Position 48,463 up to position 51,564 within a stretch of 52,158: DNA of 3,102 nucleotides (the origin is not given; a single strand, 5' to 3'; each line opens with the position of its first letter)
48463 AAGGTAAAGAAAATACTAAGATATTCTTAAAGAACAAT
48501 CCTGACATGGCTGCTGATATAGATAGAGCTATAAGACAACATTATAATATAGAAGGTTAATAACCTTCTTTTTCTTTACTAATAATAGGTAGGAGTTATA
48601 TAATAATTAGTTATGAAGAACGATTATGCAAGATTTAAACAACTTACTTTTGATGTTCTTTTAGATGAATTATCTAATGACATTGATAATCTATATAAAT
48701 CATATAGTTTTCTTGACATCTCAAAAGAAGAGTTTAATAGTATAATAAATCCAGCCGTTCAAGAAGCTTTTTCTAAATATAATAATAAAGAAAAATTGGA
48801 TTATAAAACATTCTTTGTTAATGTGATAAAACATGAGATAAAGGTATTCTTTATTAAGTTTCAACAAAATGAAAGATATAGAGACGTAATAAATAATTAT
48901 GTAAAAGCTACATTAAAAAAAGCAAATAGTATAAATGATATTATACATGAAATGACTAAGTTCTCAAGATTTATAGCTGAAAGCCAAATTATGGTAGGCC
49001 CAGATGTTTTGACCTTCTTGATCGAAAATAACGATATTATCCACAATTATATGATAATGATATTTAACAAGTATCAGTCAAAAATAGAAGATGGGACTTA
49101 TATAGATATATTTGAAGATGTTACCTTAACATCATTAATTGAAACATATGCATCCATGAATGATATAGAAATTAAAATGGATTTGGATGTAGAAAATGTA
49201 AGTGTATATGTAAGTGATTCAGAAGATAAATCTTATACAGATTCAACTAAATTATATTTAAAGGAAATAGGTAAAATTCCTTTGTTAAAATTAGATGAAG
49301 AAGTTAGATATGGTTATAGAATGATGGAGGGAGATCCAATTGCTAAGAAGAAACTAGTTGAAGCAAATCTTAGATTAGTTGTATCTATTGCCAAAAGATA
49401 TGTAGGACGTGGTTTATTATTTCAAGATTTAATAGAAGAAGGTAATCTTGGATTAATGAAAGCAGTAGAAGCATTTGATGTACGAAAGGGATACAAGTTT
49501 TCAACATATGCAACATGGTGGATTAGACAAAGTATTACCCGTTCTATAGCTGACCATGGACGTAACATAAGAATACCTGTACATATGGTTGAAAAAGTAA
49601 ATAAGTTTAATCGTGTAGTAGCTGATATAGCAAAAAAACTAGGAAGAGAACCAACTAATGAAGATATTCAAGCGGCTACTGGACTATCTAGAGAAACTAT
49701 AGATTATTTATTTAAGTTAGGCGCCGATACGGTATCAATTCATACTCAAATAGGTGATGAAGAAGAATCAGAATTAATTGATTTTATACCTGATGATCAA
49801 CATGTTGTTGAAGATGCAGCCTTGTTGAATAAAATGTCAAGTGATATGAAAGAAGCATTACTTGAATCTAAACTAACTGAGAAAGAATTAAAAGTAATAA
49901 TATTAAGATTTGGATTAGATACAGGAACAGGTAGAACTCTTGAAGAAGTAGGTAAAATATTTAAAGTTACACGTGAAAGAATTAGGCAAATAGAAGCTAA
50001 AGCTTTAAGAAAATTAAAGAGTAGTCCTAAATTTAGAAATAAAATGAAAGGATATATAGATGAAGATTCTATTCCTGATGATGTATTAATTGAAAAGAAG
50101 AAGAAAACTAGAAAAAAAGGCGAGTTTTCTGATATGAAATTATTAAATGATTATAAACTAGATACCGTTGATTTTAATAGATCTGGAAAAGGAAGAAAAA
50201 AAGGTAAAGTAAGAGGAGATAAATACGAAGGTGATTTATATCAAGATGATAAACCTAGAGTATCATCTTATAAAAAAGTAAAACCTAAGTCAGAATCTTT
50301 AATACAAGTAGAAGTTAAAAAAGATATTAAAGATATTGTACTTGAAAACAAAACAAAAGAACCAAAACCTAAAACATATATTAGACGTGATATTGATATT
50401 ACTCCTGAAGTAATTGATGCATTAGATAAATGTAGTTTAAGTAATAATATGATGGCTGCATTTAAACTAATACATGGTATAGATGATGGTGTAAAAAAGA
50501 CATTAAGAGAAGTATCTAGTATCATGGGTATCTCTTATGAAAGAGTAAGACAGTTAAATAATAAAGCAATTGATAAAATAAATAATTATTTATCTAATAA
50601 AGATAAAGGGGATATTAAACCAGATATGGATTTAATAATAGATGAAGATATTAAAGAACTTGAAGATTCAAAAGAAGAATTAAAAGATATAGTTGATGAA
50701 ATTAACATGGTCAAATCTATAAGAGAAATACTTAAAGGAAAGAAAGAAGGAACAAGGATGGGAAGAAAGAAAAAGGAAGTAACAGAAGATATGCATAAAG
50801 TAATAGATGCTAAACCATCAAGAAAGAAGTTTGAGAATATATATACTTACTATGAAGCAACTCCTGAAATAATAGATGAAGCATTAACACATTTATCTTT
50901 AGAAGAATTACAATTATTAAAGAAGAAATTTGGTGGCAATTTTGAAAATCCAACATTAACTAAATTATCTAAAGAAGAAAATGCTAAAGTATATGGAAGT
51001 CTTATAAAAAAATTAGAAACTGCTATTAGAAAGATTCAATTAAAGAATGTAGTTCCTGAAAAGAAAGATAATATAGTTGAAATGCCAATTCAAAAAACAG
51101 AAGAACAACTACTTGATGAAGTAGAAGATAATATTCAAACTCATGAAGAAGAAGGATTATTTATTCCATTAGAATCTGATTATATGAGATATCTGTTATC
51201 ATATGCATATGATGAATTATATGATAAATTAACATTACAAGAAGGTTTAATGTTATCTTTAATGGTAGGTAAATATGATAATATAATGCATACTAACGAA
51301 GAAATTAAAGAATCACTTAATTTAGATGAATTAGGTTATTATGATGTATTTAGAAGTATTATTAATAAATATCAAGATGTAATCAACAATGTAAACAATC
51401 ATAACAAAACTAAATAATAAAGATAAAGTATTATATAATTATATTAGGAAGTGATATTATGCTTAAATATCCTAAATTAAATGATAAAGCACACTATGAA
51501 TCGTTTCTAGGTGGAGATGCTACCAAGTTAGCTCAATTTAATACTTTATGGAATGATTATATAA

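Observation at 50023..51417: The SigA-type sigma factor carries a 450-aa C-terminal extension with additional region-4-like helix-turn-helix modules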

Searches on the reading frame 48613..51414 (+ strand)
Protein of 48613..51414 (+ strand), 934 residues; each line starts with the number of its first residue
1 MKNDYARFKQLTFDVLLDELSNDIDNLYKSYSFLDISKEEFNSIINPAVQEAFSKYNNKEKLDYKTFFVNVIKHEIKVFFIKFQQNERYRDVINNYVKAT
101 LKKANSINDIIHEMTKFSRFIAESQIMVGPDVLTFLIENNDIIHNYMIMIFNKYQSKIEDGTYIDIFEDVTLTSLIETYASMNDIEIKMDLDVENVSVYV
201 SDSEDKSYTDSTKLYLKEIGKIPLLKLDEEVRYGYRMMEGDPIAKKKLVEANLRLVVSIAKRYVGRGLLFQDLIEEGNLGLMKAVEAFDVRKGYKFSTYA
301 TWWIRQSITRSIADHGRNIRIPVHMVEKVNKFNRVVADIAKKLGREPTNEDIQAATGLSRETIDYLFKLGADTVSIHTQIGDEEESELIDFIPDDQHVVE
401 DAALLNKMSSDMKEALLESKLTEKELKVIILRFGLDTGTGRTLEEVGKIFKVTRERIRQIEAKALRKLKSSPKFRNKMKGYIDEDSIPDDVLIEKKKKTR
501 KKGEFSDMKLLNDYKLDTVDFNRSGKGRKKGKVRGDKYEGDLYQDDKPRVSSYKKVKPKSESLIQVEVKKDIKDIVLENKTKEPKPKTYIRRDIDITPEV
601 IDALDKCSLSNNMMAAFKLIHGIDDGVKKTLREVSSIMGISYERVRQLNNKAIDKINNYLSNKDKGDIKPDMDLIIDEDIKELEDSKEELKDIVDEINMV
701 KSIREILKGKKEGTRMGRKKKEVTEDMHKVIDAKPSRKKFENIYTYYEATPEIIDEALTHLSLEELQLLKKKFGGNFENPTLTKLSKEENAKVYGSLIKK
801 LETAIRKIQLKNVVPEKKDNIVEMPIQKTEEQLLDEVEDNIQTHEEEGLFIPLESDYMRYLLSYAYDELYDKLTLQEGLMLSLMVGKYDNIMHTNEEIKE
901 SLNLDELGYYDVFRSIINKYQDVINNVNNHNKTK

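Call 3: search_protein_families(library=pfam, proteins=[window:48613-51414:+], max_evalue=1)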
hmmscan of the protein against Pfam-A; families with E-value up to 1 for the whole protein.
window:48613-51414:+ (934 aa): 12 families
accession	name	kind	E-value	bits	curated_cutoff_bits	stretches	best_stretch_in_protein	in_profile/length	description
PF04542.20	Sigma70_r2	-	1.3e-22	79.7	24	1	248-317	1-70/71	Sigma-70 region 2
PF04545.22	Sigma70_r4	-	1.4e-22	79.4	24.1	2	420-469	4-49/50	Sigma-70, region 4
PF04539.22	Sigma70_r3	-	6.7e-13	49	25.3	1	327-397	1-71/78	Sigma-70 region 3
PF00140.25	Sigma70_r1_2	-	1.6e-10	41.2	22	1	210-242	1-33/34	Sigma-70 factor, region 1.2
PF13518.12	HTH_28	-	0.0074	16.8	25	0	630-647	14-31/52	Helix-turn-helix domain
PF05615.18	THOC7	-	0.032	15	28.7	1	680-741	72-133/136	Tho complex subunit 7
PF22233.2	PhyR_sigma-like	-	0.085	13.1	27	0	632-657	23-48/50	Response regulator PhyR, sigma-like domain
PF00382.24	TFIIB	-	0.18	12.3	23.6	0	611-648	48-85/92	Transcription factor TFIIB repeat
PF23735.1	KIF9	-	0.27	11.8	31.9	1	674-732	18-76/140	Kinesin-like protein KIF9 domain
PF16088.10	BORCS7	-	0.51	11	27.3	0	682-761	12-93/103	BLOC-1-related complex sub-unit 7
PF00657.28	Lipase_GDSL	-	0.52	10.9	23.6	0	105-159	52-102/208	GDSL-like Lipase/Acylhydrolase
PF24111.1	DUF7386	-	0.65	10.7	28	0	650-699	14-61/86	Family of unknown function (DUF7386)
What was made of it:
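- On ECF sigma with C-terminal extension: Regions 1.2 and 3 are present (call 3).
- Checked: Pfam places r1.2 at 210-242, r2 at 248-317, r3 at 327-397 and r4 at 420-469, and reports a second Sigma70_r4 stretch (call 3).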

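Call 4: search_protein_families(library=ncbifam, proteins=[window:48613-51414:+], max_evalue=1)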
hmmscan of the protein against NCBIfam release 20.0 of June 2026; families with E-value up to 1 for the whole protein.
window:48613-51414:+ (934 aa): 51 families (the best 25 are shown)
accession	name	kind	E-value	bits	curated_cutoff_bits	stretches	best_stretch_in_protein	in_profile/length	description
NF006666.0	PRK09210.1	equivalog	1.9e-112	376.2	572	2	183-483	71-370/370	RNA polymerase sigma factor RpoD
NF004208.0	PRK05658.1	equivalog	6.3e-106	355.8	555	3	244-483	393-630/631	RNA polymerase sigma factor RpoD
TIGR02393.1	RpoD_Cterm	equivalog_domain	6.4e-99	330.4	354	2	244-482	1-237/238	RNA polymerase sigma factor RpoD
NF041931.2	MzaA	equivalog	5e-95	319.8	800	2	244-486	476-717/726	MZA anti-phage system associated sigma-70 family RNA polymerase sigma factor MzaA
NF005643.0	PRK07406.1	equivalog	4e-94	315.9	500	3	233-482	151-396/397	RNA polymerase sigma factor RpoD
NF004561.0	PRK05901.1-3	equivalog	1.5e-92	311.4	582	3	244-470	300-525/537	RNA polymerase sigma factor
NF005920.0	PRK07921.1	subfamily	1.8e-91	306.6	464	2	243-473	90-319/328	RNA polymerase sigma factor SigB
NF004560.0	PRK05901.1-1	equivalog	2.3e-91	307.4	711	3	244-470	279-504/516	RNA polymerase sigma factor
TIGR02997.1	Sig70-cyanoRpoD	subfamily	5.6e-90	301.6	384.5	3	243-469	74-298/298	RNA polymerase sigma factor, RpoD/SigA family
TIGR02394.1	rpoS_proteo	equivalog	1.2e-88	297.3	378.7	2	204-471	7-273/285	RNA polymerase sigma factor RpoS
NF004207.0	PRK05657.1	equivalog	7.6e-86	288.4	394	2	197-471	43-316/329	RNA polymerase sigma factor RpoS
NF004562.0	PRK05901.1-4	equivalog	4.4e-85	286.3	779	3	231-483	304-554/571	RNA polymerase sigma factor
NF005785.0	PRK07598.1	equivalog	3.2e-81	273.3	554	3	243-483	175-412/415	RNA polymerase sigma factor SigC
NF005642.0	PRK07405.1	subfamily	2.9e-76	256.7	524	3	242-471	81-308/318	RNA polymerase sigma factor SigD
NF004566.0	PRK05901.2-4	equivalog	1.7e-75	254.9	531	2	183-485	128-446/448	RNA polymerase sigma factor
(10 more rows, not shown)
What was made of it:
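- On Group 1 primary sigma (RpoD/SigA): RpoD_Cterm scores 330 against 354 (call 4).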

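Call 8: find_homologous_proteins(query=window:48613-51414:+, max_evalue=1e-20)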
Query window:48613-51414:+ (934 aa): 8000 proteins with E <= 1e-20 among 8000 candidates; the best 120 are listed.
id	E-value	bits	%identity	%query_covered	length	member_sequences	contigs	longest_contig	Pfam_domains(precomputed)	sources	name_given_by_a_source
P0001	0.0e+0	2021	100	100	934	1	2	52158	PF04545.23,PF00140.26,PF04542.21,PF04539.23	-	-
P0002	1.1e-297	1008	68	62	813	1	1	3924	PF04545.23,PF00140.26,PF04542.21,PF04539.23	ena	-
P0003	4.5e-206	705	59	59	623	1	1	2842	PF04545.23,PF00140.26,PF04542.21,PF04539.23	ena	-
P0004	2.4e-192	660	49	65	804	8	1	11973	PF04545.23,PF00140.26,PF04542.21,PF04539.23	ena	-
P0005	4.4e-171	589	50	52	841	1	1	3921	PF04545.23,PF00140.26,PF04542.21,PF04539.23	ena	-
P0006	1.1e-161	558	61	26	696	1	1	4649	PF02601.21,PF04545.23,PF00140.26,PF03979.20,PF04542.21,PF04539.23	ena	-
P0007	2.6e-153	531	52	29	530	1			PF02601.21,PF04545.23,PF00140.26,PF04542.21,PF04539.23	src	-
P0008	6.9e-143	496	52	32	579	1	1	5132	PF04545.23,PF00140.26,PF03979.20,PF04542.21,PF04539.23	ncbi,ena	-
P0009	8.8e-138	479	51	30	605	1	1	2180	PF17782.8,PF04545.23,PF00140.26,PF03979.20,PF04542.21,PF04539.23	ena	-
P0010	6.9e-116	407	61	26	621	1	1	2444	PF04545.23,PF00140.26,PF03979.20,PF04542.21,PF04539.23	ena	-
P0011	5.7e-108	381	51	29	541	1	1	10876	PF02601.21,PF04545.23,PF00140.26,PF03979.20,PF04542.21,PF04539.23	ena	-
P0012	1.1e-99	353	51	30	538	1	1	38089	PF04545.23,PF00140.26,PF03979.20,PF04542.21,PF04539.23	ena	-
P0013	1.1e-93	333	45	30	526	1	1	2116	PF04545.23,PF00140.26,PF03979.20,PF04542.21,PF04539.23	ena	-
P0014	1.2e-92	330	57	26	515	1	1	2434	PF04545.23,PF00140.26,PF03979.20,PF04542.21,PF04539.23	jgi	jgi:RNA polymerase sigma factor RpoD-like protein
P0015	1.4e-92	330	59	31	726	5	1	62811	PF04545.23,PF00140.26,PF03979.20,PF04542.21,PF04539.23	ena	-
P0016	2.1e-92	329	56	33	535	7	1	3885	PF04545.23,PF00140.26,PF03979.20,PF04542.21,PF04539.23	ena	-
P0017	2.2e-92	329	56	33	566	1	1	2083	PF04545.23,PF00140.26,PF03979.20,PF04542.21,PF04539.23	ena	-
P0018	4.2e-92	328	58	31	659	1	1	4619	PF04545.23,PF00140.26,PF07382.17,PF04542.21,PF04539.23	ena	-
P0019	4.2e-92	328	58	31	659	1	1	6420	PF04545.23,PF00140.26,PF07382.17,PF04542.21,PF04539.23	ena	-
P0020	4.5e-92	328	61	29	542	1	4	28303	PF04545.23,PF00140.26,PF03979.20,PF07382.17,PF04542.21,PF04539.23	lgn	-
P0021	5.0e-92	328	57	32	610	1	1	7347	PF04545.23,PF00140.26,PF03979.20,PF04542.21,PF04539.23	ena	-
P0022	5.3e-92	328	58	31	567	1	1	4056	PF01569.28,PF04545.23,PF00140.26,PF03979.20,PF04542.21,PF04539.23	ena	-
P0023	6.4e-92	327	61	29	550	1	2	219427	PF04545.23,PF00140.26,PF03979.20,PF04542.21,PF04539.23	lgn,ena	-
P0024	1.1e-91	327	60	29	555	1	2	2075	PF04545.23,PF00140.26,PF03979.20,PF04542.21,PF04539.23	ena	-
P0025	1.2e-91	327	57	32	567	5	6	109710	PF04545.23,PF00140.26,PF04542.21,PF04539.23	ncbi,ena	-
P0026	1.5e-91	326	60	29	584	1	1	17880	PF04816.19,PF04545.23,PF00140.26,PF03979.20,PF04542.21,PF12847.14,PF04539.23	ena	-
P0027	1.6e-91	326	57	31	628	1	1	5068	PF12850.13,PF00149.34,PF04545.23,PF00140.26,PF04542.21,PF04539.23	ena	-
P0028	2.2e-91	326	59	31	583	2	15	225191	PF04545.23,PF00140.26,PF04542.21,PF04539.23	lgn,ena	-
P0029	2.3e-91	326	61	29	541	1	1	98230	PF04545.23,PF00140.26,PF03979.20,PF07382.17,PF04542.21,PF04539.23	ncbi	-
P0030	2.7e-91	325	57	33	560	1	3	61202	PF04545.23,PF00140.26,PF04542.21,PF04539.23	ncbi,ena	-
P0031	2.8e-91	325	57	33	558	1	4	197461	PF04545.23,PF00140.26,PF04542.21,PF04539.23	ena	-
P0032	2.8e-91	325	57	33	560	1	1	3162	PF04545.23,PF00140.26,PF04542.21,PF04539.23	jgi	-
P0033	3.0e-91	325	57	33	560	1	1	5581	PF04545.23,PF00140.26,PF04542.21,PF04539.23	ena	-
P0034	3.0e-91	325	53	29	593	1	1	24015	PF04545.23,PF00140.26,PF04542.21,PF04539.23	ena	-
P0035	3.6e-91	325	59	31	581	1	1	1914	PF04545.23,PF00140.26,PF03979.20,PF04542.21,PF04539.23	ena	-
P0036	3.7e-91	325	58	31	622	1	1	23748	PF04545.23,PF00140.26,PF03979.20,PF04542.21,PF04539.23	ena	-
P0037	4.2e-91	325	58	30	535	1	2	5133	PF04545.23,PF00140.26,PF03979.20,PF04542.21,PF04539.23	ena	-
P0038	4.2e-91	325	58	31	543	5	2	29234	PF04545.23,PF00140.26,PF03979.20,PF04542.21,PF04539.23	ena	-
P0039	4.4e-91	325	57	32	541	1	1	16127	PF04545.23,PF00140.26,PF03979.20,PF04542.21,PF04539.23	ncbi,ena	-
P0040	4.6e-91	325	58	31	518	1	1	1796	PF00672.31,PF04545.23,PF00140.26,PF04542.21,PF06580.20,PF04539.23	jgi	-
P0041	5.0e-91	324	57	31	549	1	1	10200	PF04545.23,PF00140.26,PF03979.20,PF04542.21,PF04539.23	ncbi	-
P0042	5.4e-91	324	59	31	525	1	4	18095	PF04545.23,PF00140.26,PF03979.20,PF04542.21,PF04539.23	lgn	-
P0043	6.0e-91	324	59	30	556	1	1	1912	PF04545.23,PF00140.26,PF04542.21,PF04539.23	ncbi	-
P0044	6.3e-91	324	54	32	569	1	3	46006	PF04545.23,PF00140.26,PF04542.21,PF04539.23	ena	-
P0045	6.6e-91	324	58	31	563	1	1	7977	PF04545.23,PF00140.26,PF04542.21,PF04539.23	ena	-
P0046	7.2e-91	324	58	31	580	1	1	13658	PF04545.23,PF00140.26,PF03979.20,PF04542.21,PF04539.23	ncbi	-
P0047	8.4e-91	324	59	31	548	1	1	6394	PF04545.23,PF00140.26,PF03979.20,PF04542.21,PF04539.23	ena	-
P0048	1.0e-90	323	57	31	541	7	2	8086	PF04545.23,PF00140.26,PF03979.20,PF04542.21,PF04539.23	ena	-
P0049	1.1e-90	323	56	33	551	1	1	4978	PF04545.23,PF00140.26,PF04542.21,PF04539.23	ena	-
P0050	1.1e-90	323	58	31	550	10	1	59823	PF04545.23,PF00140.26,PF03979.20,PF04542.21,PF04539.23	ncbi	-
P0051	1.1e-90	323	56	33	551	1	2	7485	PF04545.23,PF00140.26,PF04542.21,PF04539.23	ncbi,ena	-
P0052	1.1e-90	323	56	33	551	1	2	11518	PF04545.23,PF00140.26,PF04542.21,PF04539.23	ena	-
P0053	1.1e-90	323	56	33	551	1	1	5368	PF04545.23,PF00140.26,PF04542.21,PF04539.23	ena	-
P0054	1.1e-90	323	51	36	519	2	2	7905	PF04545.23,PF00140.26,PF04542.21,PF04539.23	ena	-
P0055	1.2e-90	323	57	32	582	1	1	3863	PF04545.23,PF00140.26,PF03979.20,PF04542.21,PF04539.23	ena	-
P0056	1.2e-90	323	56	33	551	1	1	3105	PF04545.23,PF00140.26,PF04542.21,PF04539.23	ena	-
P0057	1.2e-90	323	56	33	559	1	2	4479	PF04545.23,PF00140.26,PF04542.21,PF04539.23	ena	-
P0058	1.3e-90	323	61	29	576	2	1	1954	PF04545.23,PF00140.26,PF04542.21,PF04539.23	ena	-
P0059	1.5e-90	323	58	31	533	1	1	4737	PF04545.23,PF00140.26,PF03979.20,PF04542.21,PF04539.23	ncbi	-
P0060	2.0e-90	322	59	31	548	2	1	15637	PF04545.23,PF00140.26,PF03979.20,PF04542.21,PF04539.23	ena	-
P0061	2.1e-90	322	58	31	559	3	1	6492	PF04545.23,PF00140.26,PF03979.20,PF04542.21,PF04539.23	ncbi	-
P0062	2.4e-90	322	60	30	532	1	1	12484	PF04545.23,PF00140.26,PF03979.20,PF04542.21,PF04539.23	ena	-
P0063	2.6e-90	322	51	37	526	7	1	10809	PF04545.23,PF00140.26,PF04542.21,PF04539.23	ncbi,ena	-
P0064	3.3e-90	322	59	30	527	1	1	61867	PF04545.23,PF00140.26,PF04542.21,PF04539.23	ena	-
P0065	3.7e-90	322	56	33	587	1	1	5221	PF04545.23,PF00140.26,PF04542.21,PF04539.23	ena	-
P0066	3.8e-90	322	59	29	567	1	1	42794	PF04545.23,PF00140.26,PF03979.20,PF04542.21,PF04539.23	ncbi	-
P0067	4.0e-90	321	58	31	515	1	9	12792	PF04545.23,PF00140.26,PF03979.20,PF07382.17,PF04542.21,PF04539.23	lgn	-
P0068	4.3e-90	321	58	31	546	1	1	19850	PF04545.23,PF00140.26,PF03979.20,PF07382.17,PF04542.21,PF04539.23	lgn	-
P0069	4.6e-90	321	58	30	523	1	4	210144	PF04545.23,PF00140.26,PF04542.21,PF04539.23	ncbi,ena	-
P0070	5.8e-90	321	59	30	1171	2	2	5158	PF04545.23,PF00140.26,PF04542.21,PF08281.19,PF04539.23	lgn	-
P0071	6.5e-90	321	57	32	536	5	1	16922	PF04545.23,PF00140.26,PF04542.21,PF04539.23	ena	-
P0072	7.7e-90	321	57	30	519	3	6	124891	PF04545.23,PF00140.26,PF04542.21,PF04539.23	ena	-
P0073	8.6e-90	320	56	31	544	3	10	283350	PF04545.23,PF00140.26,PF04542.21,PF04539.23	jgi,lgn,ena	-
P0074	9.1e-90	320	56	31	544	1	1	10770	PF04545.23,PF00140.26,PF04542.21,PF04539.23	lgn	-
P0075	9.2e-90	320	57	32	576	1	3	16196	PF04545.23,PF00140.26,PF04542.21,PF04539.23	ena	-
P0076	9.8e-90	320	56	31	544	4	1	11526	PF04545.23,PF00140.26,PF04542.21,PF04539.23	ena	-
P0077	1.0e-89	320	56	33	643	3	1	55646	PF04545.23,PF00140.26,PF03979.20,PF04542.21,PF04539.23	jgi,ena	-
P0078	1.0e-89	320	58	30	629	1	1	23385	PF04545.23,PF00140.26,PF04542.21,PF04539.23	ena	-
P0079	1.4e-89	320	56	32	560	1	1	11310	PF04545.23,PF00140.26,PF04542.21,PF04539.23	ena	-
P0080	1.4e-89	320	56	32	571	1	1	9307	PF04545.23,PF00140.26,PF04542.21,PF04539.23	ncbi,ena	-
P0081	1.6e-89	320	56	32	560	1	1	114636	PF04545.23,PF00140.26,PF04542.21,PF04539.23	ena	-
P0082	1.6e-89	319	56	26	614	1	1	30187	PF04545.23,PF00140.26,PF04542.21,PF04539.23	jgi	jgi:RNA polymerase primary sigma factor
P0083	1.6e-89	319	59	29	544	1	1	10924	PF01039.28,PF04545.23,PF00140.26,PF03979.20,PF04542.21,PF04539.23,PF03255.20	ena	-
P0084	1.8e-89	319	58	31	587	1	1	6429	PF00575.30,PF23459.2,PF04545.23,PF00140.26,PF03979.20,PF04542.21,PF04539.23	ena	-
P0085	2.0e-89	319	54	32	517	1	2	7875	PF04545.23,PF00140.26,PF03979.20,PF04542.21,PF04539.23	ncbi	-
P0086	2.1e-89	319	39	51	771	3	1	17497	PF04545.23,PF00140.26,PF04542.21,PF04539.23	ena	-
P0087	2.3e-89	319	56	33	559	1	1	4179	PF04545.23,PF00140.26,PF04542.21,PF04539.23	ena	-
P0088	2.3e-89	319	57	30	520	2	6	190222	PF04545.23,PF00140.26,PF04542.21,PF04539.23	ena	-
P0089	2.5e-89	319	59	29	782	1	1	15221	PF13375.13,PF10531.16,PF04545.23,PF00140.26,PF04542.21,PF01512.23,PF13183.12,PF04539.23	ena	-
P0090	2.9e-89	319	57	31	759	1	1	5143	PF04545.23,PF00140.26,PF03979.20,PF04542.21,PF04539.23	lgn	-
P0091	2.9e-89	319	58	31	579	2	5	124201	PF04545.23,PF00140.26,PF03979.20,PF07382.17,PF04542.21,PF04539.23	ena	-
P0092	3.0e-89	319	55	33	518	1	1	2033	PF03462.24,PF04545.23,PF00140.26,PF04542.21,PF04539.23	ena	-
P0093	3.0e-89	319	59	29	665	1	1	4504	PF09334.18,PF13603.13,PF04545.23,PF00140.26,PF00133.29,PF04542.21,PF04539.23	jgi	jgi:RNA polymerase sigma factor RpoD-like protein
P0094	3.5e-89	318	60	29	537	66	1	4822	PF04545.23,PF00140.26,PF03979.20,PF04542.21,PF04539.23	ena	-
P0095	3.5e-89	318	56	31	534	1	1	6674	PF04545.23,PF00140.26,PF04542.21,PF04539.23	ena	-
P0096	3.5e-89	318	60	29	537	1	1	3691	PF04545.23,PF00140.26,PF03979.20,PF04542.21,PF04539.23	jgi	jgi:RNA polymerase primary sigma factor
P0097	3.5e-89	318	56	31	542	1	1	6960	PF04545.23,PF00140.26,PF07382.17,PF04542.21,PF04539.23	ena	-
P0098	3.6e-89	318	59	29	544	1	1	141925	PF04545.23,PF00140.26,PF03979.20,PF04542.21,PF04539.23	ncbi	-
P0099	4.0e-89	318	54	32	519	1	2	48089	PF04545.23,PF00140.26,PF03979.20,PF04542.21,PF04539.23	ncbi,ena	-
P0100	4.0e-89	318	56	31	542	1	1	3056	PF04545.23,PF00140.26,PF07382.17,PF04542.21,PF04539.23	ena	-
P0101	4.2e-89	318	56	31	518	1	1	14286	PF04545.23,PF00140.26,PF04542.21,PF04539.23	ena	-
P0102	4.2e-89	318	58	31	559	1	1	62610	PF04545.23,PF00140.26,PF03979.20,PF04542.21,PF04539.23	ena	-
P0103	4.3e-89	318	56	33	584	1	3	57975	PF04545.23,PF00140.26,PF03979.20,PF04542.21,PF04539.23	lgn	-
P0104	4.4e-89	318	60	29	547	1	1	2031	PF04545.23,PF00140.26,PF03979.20,PF04542.21,PF04539.23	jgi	jgi:RNA polymerase primary sigma factor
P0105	4.5e-89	318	52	34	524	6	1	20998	PF04545.23,PF00140.26,PF03979.20,PF04542.21,PF04539.23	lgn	-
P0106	4.7e-89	318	57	31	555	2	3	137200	PF04545.23,PF00140.26,PF03979.20,PF04542.21,PF04539.23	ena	-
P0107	4.8e-89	318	60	29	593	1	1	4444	PF04545.23,PF00140.26,PF03979.20,PF04542.21,PF04539.23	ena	-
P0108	4.8e-89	318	59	29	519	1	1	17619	PF04545.23,PF00140.26,PF03979.20,PF04542.21,PF04539.23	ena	-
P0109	4.9e-89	318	56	31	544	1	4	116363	PF04545.23,PF00140.26,PF04542.21,PF04539.23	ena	-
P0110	4.9e-89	318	56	33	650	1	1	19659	PF04545.23,PF00140.26,PF03979.20,PF04542.21,PF04539.23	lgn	-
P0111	5.3e-89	318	60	29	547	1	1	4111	PF04545.23,PF00140.26,PF03979.20,PF04542.21,PF04539.23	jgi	jgi:RNA polymerase primary sigma factor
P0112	5.4e-89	318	50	38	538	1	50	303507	PF04545.23,PF00140.26,PF03979.20,PF04542.21,PF04539.23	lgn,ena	-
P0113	5.6e-89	318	53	34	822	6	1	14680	PF04545.23,PF00140.26,PF03979.20,PF04542.21,PF04539.23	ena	-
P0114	5.7e-89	318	52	32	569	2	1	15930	PF04545.23,PF00140.26,PF03979.20,PF04542.21,PF04539.23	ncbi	-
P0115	5.7e-89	318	60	29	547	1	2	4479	PF04545.23,PF00140.26,PF03979.20,PF04542.21,PF04539.23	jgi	jgi:RNA polymerase primary sigma factor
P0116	6.2e-89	318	50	38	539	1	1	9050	PF04545.23,PF00140.26,PF03979.20,PF04542.21,PF04539.23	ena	-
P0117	6.3e-89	317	60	29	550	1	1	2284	PF04545.23,PF00140.26,PF03979.20,PF04542.21,PF04539.23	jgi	jgi:RNA polymerase primary sigma factor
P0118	7.2e-89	317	56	31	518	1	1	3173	PF04545.23,PF00140.26,PF04542.21,PF04539.23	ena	-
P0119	7.4e-89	317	58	31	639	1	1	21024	PF04545.23,PF00140.26,PF03979.20,PF04542.21,PF04539.23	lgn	-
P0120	7.6e-89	317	56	32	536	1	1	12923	PF04545.23,PF00140.26,PF04542.21,PF04539.23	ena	-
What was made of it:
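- The best database matches outside the family are canonical SigA proteins at 56-61% identity (call 8).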
